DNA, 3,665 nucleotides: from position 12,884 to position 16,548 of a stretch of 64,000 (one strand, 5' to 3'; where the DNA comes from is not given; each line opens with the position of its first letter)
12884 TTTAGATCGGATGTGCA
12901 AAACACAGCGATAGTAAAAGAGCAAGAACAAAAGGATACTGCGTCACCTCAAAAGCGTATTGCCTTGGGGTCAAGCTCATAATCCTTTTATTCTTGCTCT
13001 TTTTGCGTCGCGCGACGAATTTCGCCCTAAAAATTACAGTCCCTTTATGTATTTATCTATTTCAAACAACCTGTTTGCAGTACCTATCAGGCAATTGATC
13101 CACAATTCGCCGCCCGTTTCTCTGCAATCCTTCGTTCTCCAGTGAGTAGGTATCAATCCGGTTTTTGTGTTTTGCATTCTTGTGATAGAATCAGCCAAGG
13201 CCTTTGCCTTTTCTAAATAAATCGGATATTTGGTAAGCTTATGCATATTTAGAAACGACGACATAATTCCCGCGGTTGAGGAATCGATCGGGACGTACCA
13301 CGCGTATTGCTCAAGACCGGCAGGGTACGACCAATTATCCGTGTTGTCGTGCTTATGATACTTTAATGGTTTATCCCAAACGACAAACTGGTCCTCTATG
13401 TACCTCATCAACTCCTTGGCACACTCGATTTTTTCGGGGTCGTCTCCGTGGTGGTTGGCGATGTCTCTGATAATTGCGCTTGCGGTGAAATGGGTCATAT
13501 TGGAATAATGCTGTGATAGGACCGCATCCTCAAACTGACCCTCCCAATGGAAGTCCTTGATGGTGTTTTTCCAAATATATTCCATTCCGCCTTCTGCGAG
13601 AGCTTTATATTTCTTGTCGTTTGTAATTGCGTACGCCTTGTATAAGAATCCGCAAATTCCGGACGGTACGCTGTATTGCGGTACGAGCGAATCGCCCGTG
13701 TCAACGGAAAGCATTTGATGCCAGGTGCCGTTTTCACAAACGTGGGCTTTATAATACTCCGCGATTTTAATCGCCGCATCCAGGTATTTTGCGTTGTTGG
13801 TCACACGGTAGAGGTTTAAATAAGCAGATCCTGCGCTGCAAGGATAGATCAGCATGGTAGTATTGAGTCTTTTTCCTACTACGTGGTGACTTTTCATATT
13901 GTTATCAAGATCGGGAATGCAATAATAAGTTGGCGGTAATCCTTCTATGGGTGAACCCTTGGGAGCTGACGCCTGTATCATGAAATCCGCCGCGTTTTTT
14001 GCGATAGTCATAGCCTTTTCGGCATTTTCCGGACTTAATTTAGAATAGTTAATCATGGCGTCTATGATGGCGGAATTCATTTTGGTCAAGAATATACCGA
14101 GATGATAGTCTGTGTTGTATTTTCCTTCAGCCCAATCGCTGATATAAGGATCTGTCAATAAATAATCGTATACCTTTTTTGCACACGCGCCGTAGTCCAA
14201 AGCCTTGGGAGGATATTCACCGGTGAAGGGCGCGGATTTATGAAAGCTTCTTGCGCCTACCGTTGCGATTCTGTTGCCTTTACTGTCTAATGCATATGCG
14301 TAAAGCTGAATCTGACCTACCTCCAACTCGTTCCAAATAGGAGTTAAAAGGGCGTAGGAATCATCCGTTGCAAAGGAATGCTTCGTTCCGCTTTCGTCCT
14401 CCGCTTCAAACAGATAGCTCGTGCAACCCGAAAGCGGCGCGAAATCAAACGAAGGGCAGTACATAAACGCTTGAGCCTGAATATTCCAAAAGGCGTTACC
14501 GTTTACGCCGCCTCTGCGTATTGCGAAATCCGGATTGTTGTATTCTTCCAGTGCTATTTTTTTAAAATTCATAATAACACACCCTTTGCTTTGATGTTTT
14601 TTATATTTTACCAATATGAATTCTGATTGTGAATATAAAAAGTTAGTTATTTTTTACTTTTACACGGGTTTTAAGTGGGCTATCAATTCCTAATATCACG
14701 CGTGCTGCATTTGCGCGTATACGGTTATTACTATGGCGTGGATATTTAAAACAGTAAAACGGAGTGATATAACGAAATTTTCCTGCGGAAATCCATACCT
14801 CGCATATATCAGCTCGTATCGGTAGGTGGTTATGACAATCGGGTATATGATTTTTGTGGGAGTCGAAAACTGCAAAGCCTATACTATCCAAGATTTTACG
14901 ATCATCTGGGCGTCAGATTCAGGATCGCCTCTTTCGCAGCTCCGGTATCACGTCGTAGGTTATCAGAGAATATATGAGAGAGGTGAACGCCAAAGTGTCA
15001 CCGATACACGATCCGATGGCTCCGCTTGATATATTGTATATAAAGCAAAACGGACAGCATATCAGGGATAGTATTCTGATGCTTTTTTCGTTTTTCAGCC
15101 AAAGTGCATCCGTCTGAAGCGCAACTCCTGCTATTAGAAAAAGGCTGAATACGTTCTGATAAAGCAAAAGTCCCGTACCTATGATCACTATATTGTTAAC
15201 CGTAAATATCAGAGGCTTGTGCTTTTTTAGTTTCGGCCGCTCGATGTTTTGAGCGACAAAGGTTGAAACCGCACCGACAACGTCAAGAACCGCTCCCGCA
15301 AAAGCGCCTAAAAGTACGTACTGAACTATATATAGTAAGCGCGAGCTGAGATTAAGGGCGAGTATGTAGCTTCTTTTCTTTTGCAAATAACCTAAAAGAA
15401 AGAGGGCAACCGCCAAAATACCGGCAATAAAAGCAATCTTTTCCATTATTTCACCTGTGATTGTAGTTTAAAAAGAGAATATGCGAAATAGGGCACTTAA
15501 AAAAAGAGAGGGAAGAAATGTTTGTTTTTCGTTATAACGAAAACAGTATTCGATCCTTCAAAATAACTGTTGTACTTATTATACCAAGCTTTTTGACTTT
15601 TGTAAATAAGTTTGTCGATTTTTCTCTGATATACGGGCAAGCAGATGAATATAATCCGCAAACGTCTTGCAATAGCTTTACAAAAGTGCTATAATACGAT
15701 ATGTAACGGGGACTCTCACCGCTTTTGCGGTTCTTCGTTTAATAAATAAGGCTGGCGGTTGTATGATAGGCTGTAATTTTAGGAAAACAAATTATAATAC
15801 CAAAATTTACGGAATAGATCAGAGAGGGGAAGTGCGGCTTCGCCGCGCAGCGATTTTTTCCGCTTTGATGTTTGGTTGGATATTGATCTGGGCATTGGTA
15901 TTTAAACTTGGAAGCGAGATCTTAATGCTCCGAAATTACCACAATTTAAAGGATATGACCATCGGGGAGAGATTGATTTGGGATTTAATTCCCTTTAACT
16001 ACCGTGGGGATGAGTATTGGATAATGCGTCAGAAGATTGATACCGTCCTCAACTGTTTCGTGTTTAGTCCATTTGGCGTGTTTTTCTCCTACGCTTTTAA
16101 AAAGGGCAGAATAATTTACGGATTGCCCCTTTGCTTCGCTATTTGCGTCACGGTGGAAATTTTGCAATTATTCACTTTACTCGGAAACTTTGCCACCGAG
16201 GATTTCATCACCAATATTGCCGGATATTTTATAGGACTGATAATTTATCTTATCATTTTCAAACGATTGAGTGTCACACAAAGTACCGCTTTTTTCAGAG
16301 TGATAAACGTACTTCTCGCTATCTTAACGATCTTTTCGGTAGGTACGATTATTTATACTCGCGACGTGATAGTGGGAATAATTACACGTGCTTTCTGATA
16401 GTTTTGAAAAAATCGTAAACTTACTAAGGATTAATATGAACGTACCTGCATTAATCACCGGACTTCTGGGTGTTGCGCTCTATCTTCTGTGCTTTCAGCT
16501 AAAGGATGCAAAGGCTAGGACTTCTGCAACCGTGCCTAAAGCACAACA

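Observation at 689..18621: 12-bp core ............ followed by a 23-codon frame conserved at the protein level, repeated 4 times plus one decayed copy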

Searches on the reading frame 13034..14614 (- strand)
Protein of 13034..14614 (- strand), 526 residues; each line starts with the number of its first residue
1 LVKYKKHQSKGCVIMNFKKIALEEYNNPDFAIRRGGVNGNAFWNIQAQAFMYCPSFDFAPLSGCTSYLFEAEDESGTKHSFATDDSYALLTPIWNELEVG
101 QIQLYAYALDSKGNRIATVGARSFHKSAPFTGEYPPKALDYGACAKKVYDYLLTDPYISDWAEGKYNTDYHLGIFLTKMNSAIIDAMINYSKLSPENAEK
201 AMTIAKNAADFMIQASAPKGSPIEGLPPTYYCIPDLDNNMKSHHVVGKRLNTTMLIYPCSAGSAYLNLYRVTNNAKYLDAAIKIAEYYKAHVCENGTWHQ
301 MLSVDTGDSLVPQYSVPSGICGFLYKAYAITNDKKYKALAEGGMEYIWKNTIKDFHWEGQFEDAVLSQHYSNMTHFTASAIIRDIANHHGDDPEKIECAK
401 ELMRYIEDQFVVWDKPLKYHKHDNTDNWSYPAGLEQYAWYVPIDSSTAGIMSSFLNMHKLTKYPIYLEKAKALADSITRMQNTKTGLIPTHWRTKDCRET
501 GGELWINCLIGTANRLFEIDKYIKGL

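Call 18: search_protein_families(library=pfam, proteins=[window:13034-14614:-])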
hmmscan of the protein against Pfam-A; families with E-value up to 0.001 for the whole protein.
window:13034-14614:- (526 aa): 5 families
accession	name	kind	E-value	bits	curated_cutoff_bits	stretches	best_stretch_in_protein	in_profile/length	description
PF01532.26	Glyco_hydro_47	-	3.5e-08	33.3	22.9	0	451-496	84-131/455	Glycosyl hydrolase family 47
PF07944.18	Beta-AFase-like_GH127_cat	-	9.5e-08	31.9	24.9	1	264-409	133-261/376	Beta-L-arabinofuranosidase, GH127 catalytic domain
PF06662.19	C5-epim_C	-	1.3e-05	25.3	23.3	0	263-300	36-73/188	D-glucuronyl C5-epimerase C-terminus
PF09492.16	Pec_lyase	-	0.00076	19.3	22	0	267-304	50-87/292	Pectic acid lyase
PF05147.19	LANC_like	-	0.00095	18.3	23.2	0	264-351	172-259/350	Lanthionine synthetase C-like protein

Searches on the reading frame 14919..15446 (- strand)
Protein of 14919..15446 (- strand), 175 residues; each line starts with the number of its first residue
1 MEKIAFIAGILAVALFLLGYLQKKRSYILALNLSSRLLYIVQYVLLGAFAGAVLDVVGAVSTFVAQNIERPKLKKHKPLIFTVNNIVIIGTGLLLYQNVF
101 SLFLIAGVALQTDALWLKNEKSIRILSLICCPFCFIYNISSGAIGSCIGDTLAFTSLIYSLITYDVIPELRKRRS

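Call 18: search_protein_families(library=pfam, proteins=[window:14919-15446:-])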
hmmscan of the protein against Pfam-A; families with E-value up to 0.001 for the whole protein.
window:14919-15446:- (175 aa): 1 family
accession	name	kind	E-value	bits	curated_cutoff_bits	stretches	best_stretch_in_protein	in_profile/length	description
PF10688.14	Imp-YgjV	-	8.9e-20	71.5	23.5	1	7-163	5-154/159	Bacterial inner membrane protein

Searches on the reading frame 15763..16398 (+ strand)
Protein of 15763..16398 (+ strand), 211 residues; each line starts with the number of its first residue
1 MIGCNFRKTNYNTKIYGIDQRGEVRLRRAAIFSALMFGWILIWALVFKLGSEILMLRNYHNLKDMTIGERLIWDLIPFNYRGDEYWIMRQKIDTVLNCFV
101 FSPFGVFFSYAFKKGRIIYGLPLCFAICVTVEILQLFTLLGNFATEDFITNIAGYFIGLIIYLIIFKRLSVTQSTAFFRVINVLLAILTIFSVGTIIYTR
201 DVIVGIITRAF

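Call 19: search_protein_families(library=pfam, proteins=[window:15763-16398:+], max_evalue=0.01)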
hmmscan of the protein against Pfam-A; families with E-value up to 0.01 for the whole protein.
window:15763-16398:+ (211 aa): 1 family
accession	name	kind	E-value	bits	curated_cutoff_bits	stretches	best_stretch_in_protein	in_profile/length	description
PF04892.17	VanZ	-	3.5e-15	57.2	30.1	1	42-165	9-125/126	VanZ like family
